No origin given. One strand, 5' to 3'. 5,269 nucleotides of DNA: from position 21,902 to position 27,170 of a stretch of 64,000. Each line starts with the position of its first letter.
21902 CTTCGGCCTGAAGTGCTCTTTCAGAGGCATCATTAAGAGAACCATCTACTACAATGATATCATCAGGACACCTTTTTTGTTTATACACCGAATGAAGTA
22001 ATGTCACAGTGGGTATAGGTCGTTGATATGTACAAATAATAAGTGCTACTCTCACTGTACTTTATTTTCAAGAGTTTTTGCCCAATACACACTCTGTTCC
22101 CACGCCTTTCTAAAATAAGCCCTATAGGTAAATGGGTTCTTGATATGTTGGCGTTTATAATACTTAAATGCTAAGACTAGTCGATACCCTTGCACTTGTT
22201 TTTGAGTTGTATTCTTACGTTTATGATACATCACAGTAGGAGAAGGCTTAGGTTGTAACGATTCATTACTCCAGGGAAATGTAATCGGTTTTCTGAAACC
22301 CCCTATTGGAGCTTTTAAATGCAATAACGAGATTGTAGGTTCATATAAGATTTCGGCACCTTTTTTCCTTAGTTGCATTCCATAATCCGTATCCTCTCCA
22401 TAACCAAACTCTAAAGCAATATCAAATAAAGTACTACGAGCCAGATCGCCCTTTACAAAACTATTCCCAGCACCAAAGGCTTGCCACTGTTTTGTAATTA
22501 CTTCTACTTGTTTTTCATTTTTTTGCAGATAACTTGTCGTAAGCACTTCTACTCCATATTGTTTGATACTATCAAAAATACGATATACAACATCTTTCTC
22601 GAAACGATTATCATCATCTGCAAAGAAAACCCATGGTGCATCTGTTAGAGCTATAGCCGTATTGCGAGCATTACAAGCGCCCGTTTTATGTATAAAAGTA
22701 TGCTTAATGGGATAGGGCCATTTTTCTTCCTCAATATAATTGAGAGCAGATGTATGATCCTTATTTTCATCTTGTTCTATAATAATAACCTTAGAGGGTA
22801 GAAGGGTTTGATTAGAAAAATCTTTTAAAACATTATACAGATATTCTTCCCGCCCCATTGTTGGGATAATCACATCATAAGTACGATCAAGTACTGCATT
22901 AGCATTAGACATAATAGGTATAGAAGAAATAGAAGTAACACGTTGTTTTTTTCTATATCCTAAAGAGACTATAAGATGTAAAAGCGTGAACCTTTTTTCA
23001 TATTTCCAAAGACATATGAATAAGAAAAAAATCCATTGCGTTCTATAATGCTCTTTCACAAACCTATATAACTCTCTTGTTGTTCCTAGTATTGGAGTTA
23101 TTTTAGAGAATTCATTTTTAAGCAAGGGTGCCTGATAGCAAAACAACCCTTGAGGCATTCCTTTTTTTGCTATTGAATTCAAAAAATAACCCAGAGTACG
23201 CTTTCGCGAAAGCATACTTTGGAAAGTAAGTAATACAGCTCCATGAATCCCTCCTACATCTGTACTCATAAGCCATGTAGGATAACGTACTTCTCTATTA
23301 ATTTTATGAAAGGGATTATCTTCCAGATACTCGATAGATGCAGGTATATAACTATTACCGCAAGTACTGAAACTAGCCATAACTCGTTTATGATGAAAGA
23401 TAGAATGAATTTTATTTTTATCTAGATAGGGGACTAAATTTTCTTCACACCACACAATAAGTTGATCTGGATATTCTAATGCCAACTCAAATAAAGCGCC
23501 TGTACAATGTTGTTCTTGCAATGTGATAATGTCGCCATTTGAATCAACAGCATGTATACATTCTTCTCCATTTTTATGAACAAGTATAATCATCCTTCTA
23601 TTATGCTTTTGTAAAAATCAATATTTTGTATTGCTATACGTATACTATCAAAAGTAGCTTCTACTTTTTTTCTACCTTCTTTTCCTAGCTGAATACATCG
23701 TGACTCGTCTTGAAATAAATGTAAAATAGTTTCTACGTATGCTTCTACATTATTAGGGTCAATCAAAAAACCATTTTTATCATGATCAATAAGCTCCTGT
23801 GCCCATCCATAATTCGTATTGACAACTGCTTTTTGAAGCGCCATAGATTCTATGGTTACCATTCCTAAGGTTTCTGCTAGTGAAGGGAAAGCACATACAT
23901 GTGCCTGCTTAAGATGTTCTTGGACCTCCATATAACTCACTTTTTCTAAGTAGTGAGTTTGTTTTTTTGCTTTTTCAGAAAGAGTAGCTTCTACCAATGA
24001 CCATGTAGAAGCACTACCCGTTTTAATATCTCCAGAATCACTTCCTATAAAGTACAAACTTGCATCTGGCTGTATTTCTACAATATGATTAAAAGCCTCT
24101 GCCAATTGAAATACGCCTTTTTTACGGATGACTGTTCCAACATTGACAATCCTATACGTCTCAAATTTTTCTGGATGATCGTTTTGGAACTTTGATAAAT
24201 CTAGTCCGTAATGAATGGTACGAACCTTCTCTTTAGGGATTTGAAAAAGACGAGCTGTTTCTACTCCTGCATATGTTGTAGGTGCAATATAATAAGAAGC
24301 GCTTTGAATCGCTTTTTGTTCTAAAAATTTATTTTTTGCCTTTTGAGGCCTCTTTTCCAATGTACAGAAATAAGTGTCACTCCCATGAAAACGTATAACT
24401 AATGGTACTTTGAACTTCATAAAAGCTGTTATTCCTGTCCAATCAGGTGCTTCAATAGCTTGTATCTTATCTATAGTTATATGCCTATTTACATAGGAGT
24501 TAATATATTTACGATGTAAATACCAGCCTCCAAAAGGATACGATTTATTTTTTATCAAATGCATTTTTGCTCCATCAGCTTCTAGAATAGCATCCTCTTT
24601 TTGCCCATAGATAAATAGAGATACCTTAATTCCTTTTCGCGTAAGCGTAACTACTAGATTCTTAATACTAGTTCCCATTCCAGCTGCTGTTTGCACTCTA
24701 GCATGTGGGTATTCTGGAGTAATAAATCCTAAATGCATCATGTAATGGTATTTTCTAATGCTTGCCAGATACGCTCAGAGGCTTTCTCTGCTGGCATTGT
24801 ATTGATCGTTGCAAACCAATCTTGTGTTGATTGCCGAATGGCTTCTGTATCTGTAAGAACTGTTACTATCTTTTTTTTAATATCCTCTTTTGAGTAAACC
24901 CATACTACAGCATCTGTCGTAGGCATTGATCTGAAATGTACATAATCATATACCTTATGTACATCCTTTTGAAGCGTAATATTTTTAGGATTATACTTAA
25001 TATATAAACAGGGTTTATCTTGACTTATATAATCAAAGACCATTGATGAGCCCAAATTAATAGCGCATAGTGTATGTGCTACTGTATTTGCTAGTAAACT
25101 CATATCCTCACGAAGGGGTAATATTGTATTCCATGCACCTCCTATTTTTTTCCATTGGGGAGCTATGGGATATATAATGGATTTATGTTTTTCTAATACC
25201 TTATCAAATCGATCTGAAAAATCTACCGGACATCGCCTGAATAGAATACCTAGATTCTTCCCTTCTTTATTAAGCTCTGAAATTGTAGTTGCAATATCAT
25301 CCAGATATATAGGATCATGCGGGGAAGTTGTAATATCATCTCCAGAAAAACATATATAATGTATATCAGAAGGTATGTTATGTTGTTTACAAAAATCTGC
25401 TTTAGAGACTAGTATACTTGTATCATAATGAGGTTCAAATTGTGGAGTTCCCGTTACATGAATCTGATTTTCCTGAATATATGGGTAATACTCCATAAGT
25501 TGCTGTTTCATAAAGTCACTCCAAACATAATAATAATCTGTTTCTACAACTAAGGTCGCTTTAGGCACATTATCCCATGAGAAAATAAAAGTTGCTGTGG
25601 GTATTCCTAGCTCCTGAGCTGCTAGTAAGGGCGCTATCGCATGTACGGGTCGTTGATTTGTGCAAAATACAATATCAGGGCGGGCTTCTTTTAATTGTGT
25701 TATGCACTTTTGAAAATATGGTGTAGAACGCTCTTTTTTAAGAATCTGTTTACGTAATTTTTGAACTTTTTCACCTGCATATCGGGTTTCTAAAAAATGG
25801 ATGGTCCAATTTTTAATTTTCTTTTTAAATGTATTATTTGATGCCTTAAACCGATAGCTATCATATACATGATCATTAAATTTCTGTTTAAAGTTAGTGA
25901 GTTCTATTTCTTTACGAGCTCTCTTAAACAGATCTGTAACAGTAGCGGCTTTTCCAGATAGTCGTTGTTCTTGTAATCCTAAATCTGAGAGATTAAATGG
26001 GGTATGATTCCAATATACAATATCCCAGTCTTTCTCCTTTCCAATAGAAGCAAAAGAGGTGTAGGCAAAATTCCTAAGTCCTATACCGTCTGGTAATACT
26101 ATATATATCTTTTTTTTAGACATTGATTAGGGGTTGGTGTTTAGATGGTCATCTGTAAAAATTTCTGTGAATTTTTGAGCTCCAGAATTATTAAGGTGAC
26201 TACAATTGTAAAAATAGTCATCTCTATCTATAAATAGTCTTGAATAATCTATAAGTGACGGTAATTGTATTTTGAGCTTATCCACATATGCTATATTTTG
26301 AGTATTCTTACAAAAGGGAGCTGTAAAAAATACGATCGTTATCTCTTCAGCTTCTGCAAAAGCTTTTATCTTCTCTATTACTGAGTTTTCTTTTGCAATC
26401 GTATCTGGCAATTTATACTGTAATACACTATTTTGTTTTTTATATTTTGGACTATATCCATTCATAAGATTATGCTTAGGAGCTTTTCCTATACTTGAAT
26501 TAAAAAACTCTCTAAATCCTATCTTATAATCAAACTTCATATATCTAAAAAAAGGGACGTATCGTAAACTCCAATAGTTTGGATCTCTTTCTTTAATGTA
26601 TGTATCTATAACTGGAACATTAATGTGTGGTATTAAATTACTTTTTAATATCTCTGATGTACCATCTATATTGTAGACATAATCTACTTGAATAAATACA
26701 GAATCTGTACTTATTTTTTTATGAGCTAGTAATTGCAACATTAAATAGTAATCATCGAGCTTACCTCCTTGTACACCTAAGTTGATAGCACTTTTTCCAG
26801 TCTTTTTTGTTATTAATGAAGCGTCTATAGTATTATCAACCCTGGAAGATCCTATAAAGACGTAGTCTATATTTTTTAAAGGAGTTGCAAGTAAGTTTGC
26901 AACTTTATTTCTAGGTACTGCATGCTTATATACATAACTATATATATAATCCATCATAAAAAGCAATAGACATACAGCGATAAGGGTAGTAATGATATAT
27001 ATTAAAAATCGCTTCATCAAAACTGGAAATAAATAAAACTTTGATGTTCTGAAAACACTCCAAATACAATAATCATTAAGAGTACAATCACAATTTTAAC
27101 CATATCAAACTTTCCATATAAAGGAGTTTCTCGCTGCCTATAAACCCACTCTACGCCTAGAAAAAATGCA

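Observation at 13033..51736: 38.7-kb single-strand glycan locus with mixed export logic: Wza/Wzc, Wzm/Wzt, a Wzy_C-family protein, and no Wzx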

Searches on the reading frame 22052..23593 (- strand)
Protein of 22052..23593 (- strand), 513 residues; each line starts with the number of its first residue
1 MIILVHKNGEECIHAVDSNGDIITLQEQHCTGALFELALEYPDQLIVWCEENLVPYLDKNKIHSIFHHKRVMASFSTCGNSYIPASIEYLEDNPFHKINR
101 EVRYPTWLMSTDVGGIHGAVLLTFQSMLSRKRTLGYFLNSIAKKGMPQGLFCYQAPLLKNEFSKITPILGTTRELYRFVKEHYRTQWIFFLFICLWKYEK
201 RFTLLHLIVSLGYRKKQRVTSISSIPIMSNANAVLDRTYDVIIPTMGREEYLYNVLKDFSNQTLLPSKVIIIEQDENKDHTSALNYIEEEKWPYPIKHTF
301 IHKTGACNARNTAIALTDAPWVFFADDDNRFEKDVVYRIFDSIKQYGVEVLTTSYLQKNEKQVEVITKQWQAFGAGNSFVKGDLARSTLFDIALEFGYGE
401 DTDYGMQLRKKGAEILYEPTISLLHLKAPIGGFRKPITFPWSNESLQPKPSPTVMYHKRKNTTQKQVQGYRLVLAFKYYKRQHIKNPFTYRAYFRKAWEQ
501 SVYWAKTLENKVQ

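Call 5: search_protein_families(library=pfam, proteins=[window:22052-23593:-], max_evalue=0.001)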
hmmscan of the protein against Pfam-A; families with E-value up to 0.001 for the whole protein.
window:22052-23593:- (513 aa): 2 families
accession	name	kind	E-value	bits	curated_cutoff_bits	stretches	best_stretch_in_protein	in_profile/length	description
PF00535.33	Glycos_transf_2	-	1.3e-13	51.6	23.3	1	241-364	2-124/168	Glycosyl transferase family 2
PF13641.12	Glyco_tranf_2_3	-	5e-05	23.8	27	0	239-372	3-137/230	Glycosyltransferase like family 2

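Call 56: search_protein_families(library=ncbifam, proteins=[window:22052-23593:-], max_evalue=0.0001)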
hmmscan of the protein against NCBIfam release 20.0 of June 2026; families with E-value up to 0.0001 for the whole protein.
window:22052-23593:- (513 aa): 5 families
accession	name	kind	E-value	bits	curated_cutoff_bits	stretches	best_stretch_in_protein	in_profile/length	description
NF038299.1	EPS_HpsN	equivalog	2.7e-13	49.6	425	1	240-338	4-101/317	hormogonium polysaccharide biosynthesis glycosyltransferase HpsN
NF041875.1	EPS_EpsD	equivalog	2.8e-13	50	370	1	240-338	2-99/325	exopolysaccharide biosynthesis glycosyltransferase EpsD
NF038302.1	EPS_HpsE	equivalog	9.5e-11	41.2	300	1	241-341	5-109/307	hormogonium polysaccharide biosynthesis glycosyltransferase HpsE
NF047683.1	TeichurnBiosyTuaG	equivalog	3.8e-06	26.7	400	1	240-358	9-126/252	teichuronic acid biosynthesis protein TuaG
NF050050.1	ProtGlycPglI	equivalog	1.5e-05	24.5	500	1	240-361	5-126/306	GalNAc(5)-diNAcBac-PP-undecaprenol beta-1,3-glucosyltransferase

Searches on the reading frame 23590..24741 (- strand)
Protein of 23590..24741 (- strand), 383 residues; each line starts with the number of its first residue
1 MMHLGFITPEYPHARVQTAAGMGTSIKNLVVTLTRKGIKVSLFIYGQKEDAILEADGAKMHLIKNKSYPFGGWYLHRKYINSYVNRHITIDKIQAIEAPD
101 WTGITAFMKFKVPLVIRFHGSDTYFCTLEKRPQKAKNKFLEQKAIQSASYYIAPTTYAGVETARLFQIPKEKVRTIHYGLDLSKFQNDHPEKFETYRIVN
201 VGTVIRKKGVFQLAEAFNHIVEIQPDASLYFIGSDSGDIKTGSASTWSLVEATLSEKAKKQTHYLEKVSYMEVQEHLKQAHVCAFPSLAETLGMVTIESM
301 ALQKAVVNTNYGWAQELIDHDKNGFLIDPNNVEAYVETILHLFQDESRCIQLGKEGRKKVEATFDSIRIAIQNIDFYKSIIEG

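Call 5: search_protein_families(library=pfam, proteins=[window:23590-24741:-], max_evalue=0.001)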
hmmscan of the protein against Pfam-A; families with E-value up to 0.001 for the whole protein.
window:23590-24741:- (383 aa): 5 families
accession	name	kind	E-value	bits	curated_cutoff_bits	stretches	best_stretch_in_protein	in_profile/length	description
PF00534.26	Glycos_transf_1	-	3.1e-30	105.4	26.4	1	188-358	8-171/172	Glycosyl transferases group 1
PF13692.12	Glyco_trans_1_4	-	2.2e-24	86.7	27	1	197-345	3-142/142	Glycosyl transferases group 1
PF13439.12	Glyco_transf_4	-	2.4e-17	63.9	28.5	1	21-183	3-169/170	Glycosyltransferase Family 4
PF13579.12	Glyco_trans_4_4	-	6.9e-08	33.4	29.7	1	21-179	2-158/158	Glycosyl transferase 4-like domain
PF20706.3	GT4-conflict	-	3e-06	26.9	26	1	165-318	164-321/385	Family 4 Glycosyltransferase in conflict systems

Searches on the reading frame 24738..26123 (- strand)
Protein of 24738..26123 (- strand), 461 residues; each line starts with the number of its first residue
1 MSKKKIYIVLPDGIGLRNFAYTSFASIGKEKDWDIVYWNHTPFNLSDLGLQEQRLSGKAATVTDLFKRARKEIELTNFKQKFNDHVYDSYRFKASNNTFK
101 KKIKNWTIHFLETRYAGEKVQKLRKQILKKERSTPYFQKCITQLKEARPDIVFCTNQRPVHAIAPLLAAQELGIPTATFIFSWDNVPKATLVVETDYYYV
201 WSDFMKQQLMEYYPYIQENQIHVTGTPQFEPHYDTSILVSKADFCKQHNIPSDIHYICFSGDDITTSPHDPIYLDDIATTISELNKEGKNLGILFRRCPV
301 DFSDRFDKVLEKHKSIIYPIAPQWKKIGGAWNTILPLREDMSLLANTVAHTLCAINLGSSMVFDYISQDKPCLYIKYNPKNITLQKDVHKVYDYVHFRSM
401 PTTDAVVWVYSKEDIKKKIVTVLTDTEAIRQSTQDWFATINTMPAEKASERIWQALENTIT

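Call 5: search_protein_families(library=pfam, proteins=[window:24738-26123:-], max_evalue=0.001)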
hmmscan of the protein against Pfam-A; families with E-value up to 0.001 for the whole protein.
window:24738-26123:- (461 aa): 1 family
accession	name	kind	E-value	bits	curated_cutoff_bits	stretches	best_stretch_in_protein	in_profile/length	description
PF06925.17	MGDG_synth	-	2.1e-05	25.1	25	1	86-227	28-168/169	Monogalactosyldiacylglycerol (MGDG) synthase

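Call 11: search_protein_families(library=ncbifam, proteins=[window:24738-26123:-], max_evalue=0.001)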
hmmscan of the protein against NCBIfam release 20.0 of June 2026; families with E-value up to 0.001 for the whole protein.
window:24738-26123:- (461 aa): 2 families
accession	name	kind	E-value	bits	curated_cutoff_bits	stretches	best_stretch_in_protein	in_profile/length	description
NF046086.1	BFO_1060_trans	domain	3.7e-07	29.6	200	1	195-262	105-170/365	BFO_1060 family glycosyltransferase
NF010135.0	PRK13609.1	equivalog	6.8e-07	28.6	500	1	142-250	98-204/388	diglucosyl diacylglycerol synthase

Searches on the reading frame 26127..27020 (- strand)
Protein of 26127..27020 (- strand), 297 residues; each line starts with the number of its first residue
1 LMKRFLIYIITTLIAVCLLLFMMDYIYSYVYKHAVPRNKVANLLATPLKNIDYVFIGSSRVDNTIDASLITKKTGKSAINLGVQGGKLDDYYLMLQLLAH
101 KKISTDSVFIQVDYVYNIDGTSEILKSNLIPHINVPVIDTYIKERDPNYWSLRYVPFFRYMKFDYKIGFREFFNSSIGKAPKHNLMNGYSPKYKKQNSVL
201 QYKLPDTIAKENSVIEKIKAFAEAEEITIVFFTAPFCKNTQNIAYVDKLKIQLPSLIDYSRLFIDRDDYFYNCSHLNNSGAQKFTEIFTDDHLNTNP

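Call 5: search_protein_families(library=pfam, proteins=[window:26127-27020:-], max_evalue=0.001)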
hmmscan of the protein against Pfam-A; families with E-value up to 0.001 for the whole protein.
window:26127-27020:- (297 aa): 0 families

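Call 9: search_protein_families(library=pfam, proteins=[window:26127-27020:-], max_evalue=1)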
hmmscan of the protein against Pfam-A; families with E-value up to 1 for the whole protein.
window:26127-27020:- (297 aa): 0 families

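Call 56: search_protein_families(library=ncbifam, proteins=[window:26127-27020:-], max_evalue=0.0001)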
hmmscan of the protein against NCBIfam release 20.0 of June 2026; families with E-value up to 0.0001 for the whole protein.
window:26127-27020:- (297 aa): 0 families
